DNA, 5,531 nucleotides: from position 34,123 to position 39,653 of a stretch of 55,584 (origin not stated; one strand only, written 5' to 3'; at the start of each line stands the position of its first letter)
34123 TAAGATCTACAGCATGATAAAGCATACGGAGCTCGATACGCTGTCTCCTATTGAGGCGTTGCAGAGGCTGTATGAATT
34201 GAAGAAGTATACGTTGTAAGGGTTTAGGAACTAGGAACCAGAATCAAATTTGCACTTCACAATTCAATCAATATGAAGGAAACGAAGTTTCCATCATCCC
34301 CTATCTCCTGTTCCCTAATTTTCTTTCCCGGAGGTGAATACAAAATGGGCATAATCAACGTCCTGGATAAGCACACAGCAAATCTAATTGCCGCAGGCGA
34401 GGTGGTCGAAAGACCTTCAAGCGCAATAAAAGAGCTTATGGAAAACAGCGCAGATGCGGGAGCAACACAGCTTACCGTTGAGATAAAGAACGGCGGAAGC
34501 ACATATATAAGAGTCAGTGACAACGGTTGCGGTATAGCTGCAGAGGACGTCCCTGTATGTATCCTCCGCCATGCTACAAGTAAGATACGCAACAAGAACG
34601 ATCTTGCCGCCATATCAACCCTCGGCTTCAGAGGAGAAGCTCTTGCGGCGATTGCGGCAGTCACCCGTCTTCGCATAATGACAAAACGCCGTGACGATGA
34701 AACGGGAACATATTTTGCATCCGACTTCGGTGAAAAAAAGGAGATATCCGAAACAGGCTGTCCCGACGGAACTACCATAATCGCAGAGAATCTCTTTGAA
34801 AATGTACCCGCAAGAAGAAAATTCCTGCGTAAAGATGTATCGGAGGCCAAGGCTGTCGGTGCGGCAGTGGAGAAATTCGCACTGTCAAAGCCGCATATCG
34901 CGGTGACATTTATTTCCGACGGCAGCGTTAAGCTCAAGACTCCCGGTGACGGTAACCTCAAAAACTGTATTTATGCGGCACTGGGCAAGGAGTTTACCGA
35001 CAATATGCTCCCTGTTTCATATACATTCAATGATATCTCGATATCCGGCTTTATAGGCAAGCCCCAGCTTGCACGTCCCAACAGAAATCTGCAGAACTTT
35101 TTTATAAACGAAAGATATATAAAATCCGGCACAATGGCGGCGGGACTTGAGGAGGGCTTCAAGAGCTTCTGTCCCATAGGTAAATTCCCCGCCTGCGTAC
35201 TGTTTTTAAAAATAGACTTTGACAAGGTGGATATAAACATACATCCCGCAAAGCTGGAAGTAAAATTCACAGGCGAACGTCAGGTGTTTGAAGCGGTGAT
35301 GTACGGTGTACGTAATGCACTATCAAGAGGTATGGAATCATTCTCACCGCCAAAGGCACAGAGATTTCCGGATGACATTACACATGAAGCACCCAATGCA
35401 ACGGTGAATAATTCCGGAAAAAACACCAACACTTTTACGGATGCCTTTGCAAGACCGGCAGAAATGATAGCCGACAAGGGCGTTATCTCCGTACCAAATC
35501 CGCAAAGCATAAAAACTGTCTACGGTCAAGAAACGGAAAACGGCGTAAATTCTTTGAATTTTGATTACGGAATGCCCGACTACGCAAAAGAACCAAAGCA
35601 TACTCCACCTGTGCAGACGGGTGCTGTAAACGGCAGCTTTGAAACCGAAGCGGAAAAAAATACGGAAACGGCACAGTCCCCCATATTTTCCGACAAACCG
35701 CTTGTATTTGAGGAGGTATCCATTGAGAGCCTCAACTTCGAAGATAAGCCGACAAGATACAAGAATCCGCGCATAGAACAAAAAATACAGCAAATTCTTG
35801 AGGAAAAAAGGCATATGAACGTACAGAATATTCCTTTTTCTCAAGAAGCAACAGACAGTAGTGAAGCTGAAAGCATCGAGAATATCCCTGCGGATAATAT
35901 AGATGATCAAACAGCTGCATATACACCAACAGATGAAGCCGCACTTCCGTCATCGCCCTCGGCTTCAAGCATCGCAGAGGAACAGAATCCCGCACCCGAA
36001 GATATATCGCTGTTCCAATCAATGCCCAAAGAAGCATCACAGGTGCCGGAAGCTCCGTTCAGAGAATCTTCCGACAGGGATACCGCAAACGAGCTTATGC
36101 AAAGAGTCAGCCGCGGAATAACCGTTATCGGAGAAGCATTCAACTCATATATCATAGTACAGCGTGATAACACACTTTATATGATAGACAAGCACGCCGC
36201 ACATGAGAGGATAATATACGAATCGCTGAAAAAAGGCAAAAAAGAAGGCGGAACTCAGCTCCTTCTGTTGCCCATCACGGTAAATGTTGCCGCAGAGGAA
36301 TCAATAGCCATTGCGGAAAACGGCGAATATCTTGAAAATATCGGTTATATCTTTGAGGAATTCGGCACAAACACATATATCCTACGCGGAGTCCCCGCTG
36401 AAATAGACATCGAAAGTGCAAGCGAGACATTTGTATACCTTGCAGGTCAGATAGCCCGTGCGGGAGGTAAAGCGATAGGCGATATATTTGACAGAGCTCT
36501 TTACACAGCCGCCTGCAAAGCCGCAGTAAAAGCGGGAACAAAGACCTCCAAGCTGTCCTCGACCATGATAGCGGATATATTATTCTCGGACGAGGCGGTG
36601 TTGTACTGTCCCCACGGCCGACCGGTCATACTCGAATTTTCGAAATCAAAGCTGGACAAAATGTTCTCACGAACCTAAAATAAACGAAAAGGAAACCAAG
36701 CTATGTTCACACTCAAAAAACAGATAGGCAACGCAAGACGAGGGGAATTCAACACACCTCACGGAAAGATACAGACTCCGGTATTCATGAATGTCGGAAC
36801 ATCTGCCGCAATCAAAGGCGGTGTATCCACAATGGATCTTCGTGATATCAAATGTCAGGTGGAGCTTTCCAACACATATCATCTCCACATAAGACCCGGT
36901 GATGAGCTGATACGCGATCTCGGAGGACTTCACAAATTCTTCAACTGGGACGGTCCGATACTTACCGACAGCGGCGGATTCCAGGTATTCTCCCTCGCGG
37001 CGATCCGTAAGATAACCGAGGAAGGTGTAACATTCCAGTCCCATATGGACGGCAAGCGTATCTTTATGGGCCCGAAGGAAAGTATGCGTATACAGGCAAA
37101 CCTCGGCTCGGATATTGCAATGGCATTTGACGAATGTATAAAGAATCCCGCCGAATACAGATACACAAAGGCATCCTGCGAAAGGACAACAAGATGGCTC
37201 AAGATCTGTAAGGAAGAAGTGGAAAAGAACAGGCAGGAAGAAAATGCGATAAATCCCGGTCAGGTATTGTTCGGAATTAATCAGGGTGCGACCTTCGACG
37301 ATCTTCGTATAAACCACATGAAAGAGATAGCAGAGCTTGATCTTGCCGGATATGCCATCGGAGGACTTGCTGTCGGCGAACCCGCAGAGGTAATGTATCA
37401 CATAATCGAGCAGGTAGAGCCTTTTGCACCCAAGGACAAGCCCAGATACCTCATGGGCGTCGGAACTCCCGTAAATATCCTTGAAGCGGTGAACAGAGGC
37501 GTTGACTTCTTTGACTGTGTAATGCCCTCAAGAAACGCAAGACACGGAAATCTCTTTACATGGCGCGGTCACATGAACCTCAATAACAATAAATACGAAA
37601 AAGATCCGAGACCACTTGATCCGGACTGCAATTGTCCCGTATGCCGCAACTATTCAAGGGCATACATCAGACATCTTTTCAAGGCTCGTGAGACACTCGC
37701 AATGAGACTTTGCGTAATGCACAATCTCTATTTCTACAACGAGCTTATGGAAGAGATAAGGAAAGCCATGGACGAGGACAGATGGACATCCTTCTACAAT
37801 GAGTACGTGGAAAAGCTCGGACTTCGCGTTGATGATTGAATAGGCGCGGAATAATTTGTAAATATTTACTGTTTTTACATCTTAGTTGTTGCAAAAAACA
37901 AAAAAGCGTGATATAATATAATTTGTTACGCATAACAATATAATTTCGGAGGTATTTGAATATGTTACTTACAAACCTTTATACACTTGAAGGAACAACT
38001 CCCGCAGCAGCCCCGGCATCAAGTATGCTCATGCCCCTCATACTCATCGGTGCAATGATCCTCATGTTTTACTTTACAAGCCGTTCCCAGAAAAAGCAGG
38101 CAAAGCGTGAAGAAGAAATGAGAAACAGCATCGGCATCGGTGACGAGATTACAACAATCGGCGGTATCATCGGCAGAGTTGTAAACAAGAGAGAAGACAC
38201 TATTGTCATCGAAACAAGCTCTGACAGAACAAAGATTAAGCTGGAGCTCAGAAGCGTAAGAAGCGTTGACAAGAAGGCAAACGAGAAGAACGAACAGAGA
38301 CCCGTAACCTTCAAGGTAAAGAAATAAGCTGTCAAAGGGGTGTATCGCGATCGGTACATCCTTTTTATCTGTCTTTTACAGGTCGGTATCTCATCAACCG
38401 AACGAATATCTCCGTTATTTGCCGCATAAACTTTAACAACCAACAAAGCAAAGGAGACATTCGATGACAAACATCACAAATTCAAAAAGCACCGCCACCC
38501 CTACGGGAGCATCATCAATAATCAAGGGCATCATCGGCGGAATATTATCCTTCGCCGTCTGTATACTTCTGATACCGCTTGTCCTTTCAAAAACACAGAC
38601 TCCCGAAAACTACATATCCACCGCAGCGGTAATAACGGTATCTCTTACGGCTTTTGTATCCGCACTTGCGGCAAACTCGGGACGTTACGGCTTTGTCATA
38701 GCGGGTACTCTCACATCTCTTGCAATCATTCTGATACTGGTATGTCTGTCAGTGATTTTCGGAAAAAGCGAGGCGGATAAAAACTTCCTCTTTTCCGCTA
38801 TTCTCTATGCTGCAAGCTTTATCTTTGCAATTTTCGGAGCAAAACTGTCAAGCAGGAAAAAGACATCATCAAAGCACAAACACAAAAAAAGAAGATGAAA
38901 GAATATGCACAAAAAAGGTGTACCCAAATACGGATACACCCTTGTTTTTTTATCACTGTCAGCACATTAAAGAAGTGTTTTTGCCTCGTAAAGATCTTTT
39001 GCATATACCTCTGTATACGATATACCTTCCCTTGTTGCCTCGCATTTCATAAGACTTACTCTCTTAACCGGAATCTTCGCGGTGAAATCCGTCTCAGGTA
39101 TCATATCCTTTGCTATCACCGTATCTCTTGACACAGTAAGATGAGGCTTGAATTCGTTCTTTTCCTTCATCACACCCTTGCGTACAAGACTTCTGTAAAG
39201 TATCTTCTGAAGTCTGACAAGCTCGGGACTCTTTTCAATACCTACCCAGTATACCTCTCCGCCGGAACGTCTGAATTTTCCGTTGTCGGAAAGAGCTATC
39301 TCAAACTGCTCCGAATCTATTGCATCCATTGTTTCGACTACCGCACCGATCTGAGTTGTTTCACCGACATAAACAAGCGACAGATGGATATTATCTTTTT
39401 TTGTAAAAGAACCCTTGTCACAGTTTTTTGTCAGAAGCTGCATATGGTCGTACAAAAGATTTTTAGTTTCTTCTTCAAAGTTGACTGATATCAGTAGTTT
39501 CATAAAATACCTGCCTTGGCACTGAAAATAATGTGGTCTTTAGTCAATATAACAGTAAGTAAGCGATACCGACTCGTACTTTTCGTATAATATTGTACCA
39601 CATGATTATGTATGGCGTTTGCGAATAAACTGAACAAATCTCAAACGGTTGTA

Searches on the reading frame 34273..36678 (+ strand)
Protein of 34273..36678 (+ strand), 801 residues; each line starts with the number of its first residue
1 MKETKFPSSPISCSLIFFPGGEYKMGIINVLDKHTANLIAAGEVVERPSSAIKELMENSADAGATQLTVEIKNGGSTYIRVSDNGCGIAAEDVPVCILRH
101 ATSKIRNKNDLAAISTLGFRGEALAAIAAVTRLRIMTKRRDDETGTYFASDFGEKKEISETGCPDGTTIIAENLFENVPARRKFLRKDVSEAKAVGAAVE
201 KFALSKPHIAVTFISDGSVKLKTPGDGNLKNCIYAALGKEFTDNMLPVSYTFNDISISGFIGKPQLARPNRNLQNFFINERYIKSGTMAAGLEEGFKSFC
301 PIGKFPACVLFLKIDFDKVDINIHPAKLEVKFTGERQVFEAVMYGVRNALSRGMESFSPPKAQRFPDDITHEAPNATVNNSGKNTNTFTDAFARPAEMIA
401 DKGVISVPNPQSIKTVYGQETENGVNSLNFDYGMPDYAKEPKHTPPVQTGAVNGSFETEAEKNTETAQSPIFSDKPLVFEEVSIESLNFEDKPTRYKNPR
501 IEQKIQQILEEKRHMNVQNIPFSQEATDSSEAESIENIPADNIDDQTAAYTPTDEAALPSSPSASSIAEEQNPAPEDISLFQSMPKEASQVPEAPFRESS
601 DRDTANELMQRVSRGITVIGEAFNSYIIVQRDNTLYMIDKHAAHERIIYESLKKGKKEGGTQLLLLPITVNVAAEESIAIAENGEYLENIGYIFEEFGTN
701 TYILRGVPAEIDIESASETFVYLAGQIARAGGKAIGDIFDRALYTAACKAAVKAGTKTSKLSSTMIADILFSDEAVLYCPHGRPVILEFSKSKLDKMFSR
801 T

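Call 68: search_protein_families(library=pfam, proteins=[window:34273-36678:+], max_evalue=0.00001)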
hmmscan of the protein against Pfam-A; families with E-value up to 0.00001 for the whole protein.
window:34273-36678:+ (801 aa): 4 families
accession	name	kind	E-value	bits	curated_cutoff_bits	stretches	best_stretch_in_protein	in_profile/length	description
PF01119.25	DNA_mis_repair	-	1.6e-33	115.2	26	1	233-350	1-118/119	DNA mismatch repair protein, C-terminal domain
PF08676.16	MutL_C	-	1.1e-31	109.9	25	1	622-757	4-141/142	MutL C terminal dimerisation domain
PF13589.12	HATPase_c_3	-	2.2e-11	44.4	25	1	49-152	4-107/137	Histidine kinase-, DNA gyrase B-, and HSP90-like ATPase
PF02518.31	HATPase_c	-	6e-07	30.3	26.4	1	47-101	5-62/111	Histidine kinase-, DNA gyrase B-, and HSP90-like ATPase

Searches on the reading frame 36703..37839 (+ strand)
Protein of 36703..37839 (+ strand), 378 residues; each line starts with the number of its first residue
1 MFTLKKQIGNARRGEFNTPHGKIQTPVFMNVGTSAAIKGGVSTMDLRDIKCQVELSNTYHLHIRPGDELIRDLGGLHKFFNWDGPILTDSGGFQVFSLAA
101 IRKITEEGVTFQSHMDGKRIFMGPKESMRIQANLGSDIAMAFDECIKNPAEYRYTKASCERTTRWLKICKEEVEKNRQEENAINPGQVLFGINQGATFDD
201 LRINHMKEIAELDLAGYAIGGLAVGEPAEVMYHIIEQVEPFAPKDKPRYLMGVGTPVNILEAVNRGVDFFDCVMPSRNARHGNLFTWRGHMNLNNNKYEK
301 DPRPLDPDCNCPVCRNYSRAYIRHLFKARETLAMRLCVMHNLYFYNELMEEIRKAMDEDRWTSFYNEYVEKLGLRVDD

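Call 68: search_protein_families(library=pfam, proteins=[window:36703-37839:+], max_evalue=0.00001)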
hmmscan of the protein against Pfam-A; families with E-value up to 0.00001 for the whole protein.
window:36703-37839:+ (378 aa): 1 family
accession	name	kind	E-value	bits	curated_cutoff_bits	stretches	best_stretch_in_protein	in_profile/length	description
PF01702.25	TGT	-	3e-160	533.6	26.3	1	11-371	3-354/357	Queuine tRNA-ribosyltransferase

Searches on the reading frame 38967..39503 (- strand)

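Call 68: search_protein_families(library=pfam, proteins=[window:38967-39503:-], max_evalue=0.00001)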
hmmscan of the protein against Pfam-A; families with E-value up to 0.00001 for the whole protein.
window:38967-39503:- (178 aa): 3 families
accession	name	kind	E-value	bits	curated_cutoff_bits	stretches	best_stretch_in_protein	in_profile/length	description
PF13563.12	2_5_RNA_ligase2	-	1.6e-11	45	27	1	26-153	15-147/152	2'-5' RNA ligase superfamily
PF02834.22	LigT_PEase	-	8.8e-08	32.7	23.3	0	90-160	4-84/87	LigT like Phosphoesterase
PF10469.15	AKAP7_NLS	-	4.2e-06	27.2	24.4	1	26-143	30-166/208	AKAP7 2'5' RNA ligase-like domain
